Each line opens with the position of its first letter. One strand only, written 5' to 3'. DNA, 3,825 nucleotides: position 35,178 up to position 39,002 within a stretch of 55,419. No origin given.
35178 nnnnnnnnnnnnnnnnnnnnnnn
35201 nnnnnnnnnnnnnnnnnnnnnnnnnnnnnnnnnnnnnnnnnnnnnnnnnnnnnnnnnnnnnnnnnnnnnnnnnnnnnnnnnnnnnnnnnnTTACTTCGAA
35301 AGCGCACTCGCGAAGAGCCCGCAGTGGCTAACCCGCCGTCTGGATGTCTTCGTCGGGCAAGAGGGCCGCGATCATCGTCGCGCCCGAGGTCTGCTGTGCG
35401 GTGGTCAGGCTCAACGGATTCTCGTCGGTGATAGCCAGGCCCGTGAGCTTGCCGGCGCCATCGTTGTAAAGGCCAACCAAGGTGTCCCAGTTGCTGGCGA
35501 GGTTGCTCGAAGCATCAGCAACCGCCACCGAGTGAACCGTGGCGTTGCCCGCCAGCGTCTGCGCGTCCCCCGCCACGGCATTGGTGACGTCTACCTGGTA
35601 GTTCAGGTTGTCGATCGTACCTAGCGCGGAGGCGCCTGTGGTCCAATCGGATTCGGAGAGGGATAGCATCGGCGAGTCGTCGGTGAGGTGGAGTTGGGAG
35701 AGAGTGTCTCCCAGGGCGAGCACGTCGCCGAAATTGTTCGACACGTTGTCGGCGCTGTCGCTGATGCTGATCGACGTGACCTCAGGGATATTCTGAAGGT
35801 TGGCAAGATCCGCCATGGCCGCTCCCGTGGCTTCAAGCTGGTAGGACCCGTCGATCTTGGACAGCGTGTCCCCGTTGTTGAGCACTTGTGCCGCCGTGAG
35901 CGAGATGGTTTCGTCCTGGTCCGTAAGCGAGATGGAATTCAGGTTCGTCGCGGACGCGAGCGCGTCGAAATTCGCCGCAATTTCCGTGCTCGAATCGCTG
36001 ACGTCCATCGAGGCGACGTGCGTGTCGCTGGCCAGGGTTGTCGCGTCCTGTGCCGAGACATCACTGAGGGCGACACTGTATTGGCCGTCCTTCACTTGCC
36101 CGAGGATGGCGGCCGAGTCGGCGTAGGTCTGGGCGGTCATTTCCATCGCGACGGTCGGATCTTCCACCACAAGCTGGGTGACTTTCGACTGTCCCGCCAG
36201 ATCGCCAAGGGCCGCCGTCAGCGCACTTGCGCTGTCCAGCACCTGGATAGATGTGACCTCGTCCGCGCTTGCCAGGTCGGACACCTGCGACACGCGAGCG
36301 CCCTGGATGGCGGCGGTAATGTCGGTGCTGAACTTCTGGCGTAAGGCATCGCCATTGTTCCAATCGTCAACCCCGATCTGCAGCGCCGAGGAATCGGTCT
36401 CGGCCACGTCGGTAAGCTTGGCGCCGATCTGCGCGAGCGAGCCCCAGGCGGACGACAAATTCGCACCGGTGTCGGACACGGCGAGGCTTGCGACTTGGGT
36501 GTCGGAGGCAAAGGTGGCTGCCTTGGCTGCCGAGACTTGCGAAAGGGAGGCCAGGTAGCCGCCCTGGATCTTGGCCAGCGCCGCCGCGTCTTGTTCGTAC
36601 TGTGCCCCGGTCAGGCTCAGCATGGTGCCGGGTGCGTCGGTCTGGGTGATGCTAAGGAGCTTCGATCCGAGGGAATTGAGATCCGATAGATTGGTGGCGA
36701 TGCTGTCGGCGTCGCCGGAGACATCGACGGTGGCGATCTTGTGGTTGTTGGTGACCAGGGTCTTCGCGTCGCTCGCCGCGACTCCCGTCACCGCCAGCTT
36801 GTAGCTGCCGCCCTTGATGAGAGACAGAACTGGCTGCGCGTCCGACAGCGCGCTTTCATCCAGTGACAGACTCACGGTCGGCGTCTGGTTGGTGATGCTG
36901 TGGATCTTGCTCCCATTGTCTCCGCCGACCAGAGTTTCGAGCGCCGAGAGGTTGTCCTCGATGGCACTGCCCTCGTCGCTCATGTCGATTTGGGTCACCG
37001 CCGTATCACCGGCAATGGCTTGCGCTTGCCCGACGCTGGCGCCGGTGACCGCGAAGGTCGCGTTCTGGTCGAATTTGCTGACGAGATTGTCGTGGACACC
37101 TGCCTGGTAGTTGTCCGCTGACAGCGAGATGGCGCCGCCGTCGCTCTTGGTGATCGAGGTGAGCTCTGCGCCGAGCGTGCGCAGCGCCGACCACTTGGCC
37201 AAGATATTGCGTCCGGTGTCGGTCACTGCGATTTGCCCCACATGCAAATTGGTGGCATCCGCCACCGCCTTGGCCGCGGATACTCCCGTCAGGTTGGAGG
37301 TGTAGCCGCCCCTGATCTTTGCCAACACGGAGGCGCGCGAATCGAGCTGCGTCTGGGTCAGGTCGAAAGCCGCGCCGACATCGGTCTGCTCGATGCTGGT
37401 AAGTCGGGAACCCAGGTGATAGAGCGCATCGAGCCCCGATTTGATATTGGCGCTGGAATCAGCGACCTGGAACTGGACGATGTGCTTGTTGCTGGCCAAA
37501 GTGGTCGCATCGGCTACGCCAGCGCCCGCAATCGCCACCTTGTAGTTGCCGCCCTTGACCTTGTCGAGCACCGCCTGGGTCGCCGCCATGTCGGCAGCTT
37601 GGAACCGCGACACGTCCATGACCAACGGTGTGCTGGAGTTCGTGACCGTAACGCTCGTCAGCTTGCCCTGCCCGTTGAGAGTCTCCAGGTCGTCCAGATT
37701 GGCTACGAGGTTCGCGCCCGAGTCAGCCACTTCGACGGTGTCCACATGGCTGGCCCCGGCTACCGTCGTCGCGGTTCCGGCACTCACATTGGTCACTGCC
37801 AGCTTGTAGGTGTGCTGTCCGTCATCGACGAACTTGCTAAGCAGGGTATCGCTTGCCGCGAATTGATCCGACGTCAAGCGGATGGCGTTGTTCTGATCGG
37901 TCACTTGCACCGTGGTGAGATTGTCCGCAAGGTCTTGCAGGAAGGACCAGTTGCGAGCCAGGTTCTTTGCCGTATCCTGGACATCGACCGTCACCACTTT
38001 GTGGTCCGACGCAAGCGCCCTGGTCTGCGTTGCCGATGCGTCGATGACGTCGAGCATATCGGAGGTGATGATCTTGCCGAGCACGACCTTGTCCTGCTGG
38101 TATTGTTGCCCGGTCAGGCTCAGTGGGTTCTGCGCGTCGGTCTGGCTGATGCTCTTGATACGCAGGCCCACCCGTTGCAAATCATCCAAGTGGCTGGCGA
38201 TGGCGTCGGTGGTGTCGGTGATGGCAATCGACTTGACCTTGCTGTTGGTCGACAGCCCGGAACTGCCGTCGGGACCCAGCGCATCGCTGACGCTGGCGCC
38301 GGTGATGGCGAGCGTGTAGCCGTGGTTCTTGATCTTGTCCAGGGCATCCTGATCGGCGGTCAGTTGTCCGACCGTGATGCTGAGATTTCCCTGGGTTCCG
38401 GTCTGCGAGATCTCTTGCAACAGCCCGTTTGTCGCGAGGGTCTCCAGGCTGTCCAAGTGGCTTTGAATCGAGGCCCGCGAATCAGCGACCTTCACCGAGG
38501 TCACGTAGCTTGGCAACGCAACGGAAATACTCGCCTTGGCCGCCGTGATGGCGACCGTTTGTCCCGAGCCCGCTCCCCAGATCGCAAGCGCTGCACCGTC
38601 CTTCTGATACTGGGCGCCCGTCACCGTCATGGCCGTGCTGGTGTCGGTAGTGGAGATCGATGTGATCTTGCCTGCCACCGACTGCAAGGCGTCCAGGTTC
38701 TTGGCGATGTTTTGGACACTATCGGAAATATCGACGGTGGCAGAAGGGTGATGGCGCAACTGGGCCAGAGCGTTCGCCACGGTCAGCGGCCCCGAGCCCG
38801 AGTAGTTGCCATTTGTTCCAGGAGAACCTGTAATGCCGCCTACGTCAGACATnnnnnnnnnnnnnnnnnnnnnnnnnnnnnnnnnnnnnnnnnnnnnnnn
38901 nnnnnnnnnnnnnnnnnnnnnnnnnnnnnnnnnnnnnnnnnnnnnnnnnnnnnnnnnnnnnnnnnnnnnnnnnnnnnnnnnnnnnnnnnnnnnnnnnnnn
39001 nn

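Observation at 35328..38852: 1174-aa signal-less protein made of 14 ~80-aa repeats with a hidden three-repeat super-period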

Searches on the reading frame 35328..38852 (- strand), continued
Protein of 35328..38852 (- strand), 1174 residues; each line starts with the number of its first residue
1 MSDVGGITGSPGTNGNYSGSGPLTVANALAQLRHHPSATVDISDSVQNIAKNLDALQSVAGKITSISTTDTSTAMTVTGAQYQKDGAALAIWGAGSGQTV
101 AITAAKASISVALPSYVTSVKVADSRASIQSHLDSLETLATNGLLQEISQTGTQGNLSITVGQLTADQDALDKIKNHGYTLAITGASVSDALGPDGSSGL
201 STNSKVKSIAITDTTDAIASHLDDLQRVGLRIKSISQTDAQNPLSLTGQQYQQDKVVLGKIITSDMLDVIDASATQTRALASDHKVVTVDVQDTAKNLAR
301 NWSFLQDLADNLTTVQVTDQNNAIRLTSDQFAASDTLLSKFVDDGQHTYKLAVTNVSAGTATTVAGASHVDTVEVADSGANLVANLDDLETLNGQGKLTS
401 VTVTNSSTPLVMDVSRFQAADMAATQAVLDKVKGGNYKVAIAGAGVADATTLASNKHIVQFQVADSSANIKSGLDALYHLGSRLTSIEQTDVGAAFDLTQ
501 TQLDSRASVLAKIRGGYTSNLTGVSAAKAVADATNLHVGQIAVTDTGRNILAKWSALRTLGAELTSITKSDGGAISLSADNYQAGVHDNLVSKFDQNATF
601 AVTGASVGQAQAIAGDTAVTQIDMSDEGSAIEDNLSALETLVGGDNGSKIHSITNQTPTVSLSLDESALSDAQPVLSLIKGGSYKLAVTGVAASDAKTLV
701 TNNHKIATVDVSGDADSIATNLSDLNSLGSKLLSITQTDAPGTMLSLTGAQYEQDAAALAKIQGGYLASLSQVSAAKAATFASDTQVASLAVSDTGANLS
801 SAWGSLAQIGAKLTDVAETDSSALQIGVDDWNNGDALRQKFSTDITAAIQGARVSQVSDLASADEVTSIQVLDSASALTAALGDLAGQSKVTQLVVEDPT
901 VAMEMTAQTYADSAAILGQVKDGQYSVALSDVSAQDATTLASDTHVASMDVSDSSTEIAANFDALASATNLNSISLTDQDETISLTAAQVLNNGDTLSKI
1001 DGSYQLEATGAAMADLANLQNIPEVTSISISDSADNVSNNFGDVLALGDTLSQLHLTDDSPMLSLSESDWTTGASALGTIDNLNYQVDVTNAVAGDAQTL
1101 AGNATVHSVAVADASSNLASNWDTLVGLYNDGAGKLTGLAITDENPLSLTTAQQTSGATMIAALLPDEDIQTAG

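Call 93: get_annotated_region(hit=H1, flank=9000)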
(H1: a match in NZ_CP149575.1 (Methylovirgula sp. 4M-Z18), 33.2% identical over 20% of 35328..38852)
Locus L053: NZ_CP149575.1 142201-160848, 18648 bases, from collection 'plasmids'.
description: Methylovirgula sp. 4M-Z18 plasmid unnamed, complete sequence
organism: Methylovirgula sp. 4M-Z18 (NCBI taxid 2293567)
taxonomy: Bacteria; Pseudomonadota; Alphaproteobacteria; Hyphomicrobiales; Beijerinckiaceae; Methylovirgula; Methylovirgula sp. 4M-Z18
host: -; source: -; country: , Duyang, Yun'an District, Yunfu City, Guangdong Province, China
typing (MOB-suite, as given by PLSDB): non-mobilizable
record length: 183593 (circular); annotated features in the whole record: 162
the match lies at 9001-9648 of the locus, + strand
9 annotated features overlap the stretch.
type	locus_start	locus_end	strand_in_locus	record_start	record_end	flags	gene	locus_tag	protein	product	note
CDS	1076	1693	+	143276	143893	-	-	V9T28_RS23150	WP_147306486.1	toxin-activating lysine-acyltransferase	GO:0009404 - toxin metabolic process [Evidence IEA]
CDS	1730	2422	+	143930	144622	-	-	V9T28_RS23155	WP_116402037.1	hypothetical protein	-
CDS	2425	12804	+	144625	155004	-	-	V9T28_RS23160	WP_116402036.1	DUF4082 domain-containing protein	-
CDS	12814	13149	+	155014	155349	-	-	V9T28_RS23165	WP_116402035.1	hypothetical protein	-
CDS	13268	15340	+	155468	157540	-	-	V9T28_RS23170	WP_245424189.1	peptidase domain-containing ABC transporter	-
CDS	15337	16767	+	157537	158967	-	-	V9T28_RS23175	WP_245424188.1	HlyD family type I secretion periplasmic adaptor subunit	GO:0030253 - protein secretion by the type I secretion system [Evidence IEA]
CDS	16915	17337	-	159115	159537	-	-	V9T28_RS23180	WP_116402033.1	tetratricopeptide repeat protein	-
CDS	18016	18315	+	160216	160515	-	-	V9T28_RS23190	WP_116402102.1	type II toxin-antitoxin system ParD family antitoxin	GO:0051983 - regulation of chromosome segregation [Evidence IEA]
CDS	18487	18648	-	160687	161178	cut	-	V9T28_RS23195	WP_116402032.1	type II toxin-antitoxin system YhaV family toxin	-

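Call 96: search_solved_structures(query=A2, max_evalue=10)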
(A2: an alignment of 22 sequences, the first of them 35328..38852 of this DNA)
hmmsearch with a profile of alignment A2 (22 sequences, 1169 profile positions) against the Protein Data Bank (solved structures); distinct sequences matched with E-value up to 10: 0.

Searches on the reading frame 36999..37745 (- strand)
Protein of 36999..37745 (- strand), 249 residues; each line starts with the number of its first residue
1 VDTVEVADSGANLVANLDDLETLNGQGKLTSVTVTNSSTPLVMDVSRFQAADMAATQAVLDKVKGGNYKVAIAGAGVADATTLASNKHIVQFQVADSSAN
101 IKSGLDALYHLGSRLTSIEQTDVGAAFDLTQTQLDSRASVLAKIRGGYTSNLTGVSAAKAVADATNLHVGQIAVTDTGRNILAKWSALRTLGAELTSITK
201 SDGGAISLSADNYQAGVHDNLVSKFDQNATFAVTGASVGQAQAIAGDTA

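Call 85: predict_structure(alignment_id=A6)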
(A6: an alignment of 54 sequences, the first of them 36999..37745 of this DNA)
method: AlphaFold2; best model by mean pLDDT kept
length: 249 residues; sequences in the alignment: 54
mean_pLDDT: 95.4   pTM: 0.84
mean pLDDT of the five models: 95.4, 94.4, 94.1, 94.0, 92.1
residues with pLDDT >= 90: 236; 70-90: 12; 50-70: 1; < 50: 0
segments of 3 or more residues with pLDDT < 50: none
pLDDT, mean of each block of 10 residues (from residue 1): 92 97 97 96 95 94 94 96 94 98 96 97 95 95 95 97 93 98 97 97 96 96 94 95 87
secondary structure, 60 per line:
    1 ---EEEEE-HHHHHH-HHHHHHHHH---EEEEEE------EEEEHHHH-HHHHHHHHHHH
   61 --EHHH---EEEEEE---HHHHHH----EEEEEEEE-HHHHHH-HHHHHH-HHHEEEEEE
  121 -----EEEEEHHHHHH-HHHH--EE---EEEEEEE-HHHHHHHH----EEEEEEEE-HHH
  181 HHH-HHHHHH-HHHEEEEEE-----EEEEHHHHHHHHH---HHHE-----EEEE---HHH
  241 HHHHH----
elements in order: E4-8 H10-15 H17-25 E29-34 E41-44 H45-48 H50-60 E70-75 H79-84 E89-96 H98-103 H105-110 E115-120 E126-130 H131-136 H138-141 E149-155 H157-164 E169-176 H178-183 H185-190 E195-200 E206-209 H210-218 E231-234 H238-245

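Call 87: fold_search(model_id=the predicted structure, library=pdb)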
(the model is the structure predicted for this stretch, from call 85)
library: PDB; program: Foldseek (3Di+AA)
matches with E <= 10: 1214; with E <= 0.001: 3
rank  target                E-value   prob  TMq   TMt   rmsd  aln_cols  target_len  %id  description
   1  7cs5_A                6.1e-04  0.47  0.17  0.16  21.4       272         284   13  IiPLR1 with NADP+ and (-)pinoresinol (released 2021-06-09)
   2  8k7o                  6.5e-04  0.94  0.25  0.27  22.6       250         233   12  De novo design protein -T03 (released 2024-07-31)
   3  7cs4_D                7.8e-04  0.41  0.17  0.16  22.0       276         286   12  IiPLR1 with NADP+ and (+)pinoresinol (released 2021-06-09)
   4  7cs5_B                1.4e-03  0.35  0.17  0.16  21.9       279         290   11  IiPLR1 with NADP+ and (-)pinoresinol (released 2021-06-09)
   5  5vyz_D                2.1e-03  0.75  0.24  0.07  22.4       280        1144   12  Crystal structure of Lactococcus lactis pyruvate carboxylase in complex with cyclic-di-AMP (released 2017-08-16)
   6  2x1s_B                2.2e-03  0.63  0.20  0.21  19.6       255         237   10  Crystallographic binding studies with an engineered monomeric variant of triosephosphate isomerase (released 2010-01-26)
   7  5vyz_B                3.2e-03  0.72  0.24  0.07  22.1       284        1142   10  Crystal structure of Lactococcus lactis pyruvate carboxylase in complex with cyclic-di-AMP (released 2017-08-16)
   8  5vyz_A                3.4e-03  0.57  0.22  0.07  22.6       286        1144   11  Crystal structure of Lactococcus lactis pyruvate carboxylase in complex with cyclic-di-AMP (released 2017-08-16)
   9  1tti                  4.0e-03  0.54  0.22  0.23  21.8       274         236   10  THREE NEW CRYSTAL STRUCTURES OF POINT MUTATION VARIANTS OF MONOTIM: CONFORMATIONAL FLEXIBILITY OF LOOP-1,LOOP-4 AND LOOP (released 1995-10-15)
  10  3egj_B                4.3e-03  0.75  0.25  0.18  20.8       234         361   11  N-acetylglucosamine-6-phosphate deacetylase from Vibrio cholerae. (released 2008-09-23)
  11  5vz0_A                4.6e-03  0.54  0.22  0.07  22.8       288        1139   12  Crystal structure of Lactococcus lactis pyruvate carboxylase G746A mutant in complex with cyclic-di-AMP (released 2017-08-16)
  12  5vz0_B                4.9e-03  0.54  0.22  0.07  22.5       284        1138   11  Crystal structure of Lactococcus lactis pyruvate carboxylase G746A mutant in complex with cyclic-di-AMP (released 2017-08-16)
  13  3o63_B                5.8e-03  0.66  0.22  0.25  25.1       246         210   11  Crystal Structure of Thiamin Phosphate Synthase from Mycobacterium tuberculosis (released 2011-07-27)
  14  5vz0_C                6.2e-03  0.41  0.22  0.07  25.1       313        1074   12  Crystal structure of Lactococcus lactis pyruvate carboxylase G746A mutant in complex with cyclic-di-AMP (released 2017-08-16)
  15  2vek_B                6.6e-03  0.51  0.21  0.21  20.3       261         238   11  Structure-based enzyme engineering efforts with an inactive monomeric TIM variant: the importance of a single point mu (released 2008-02-19)
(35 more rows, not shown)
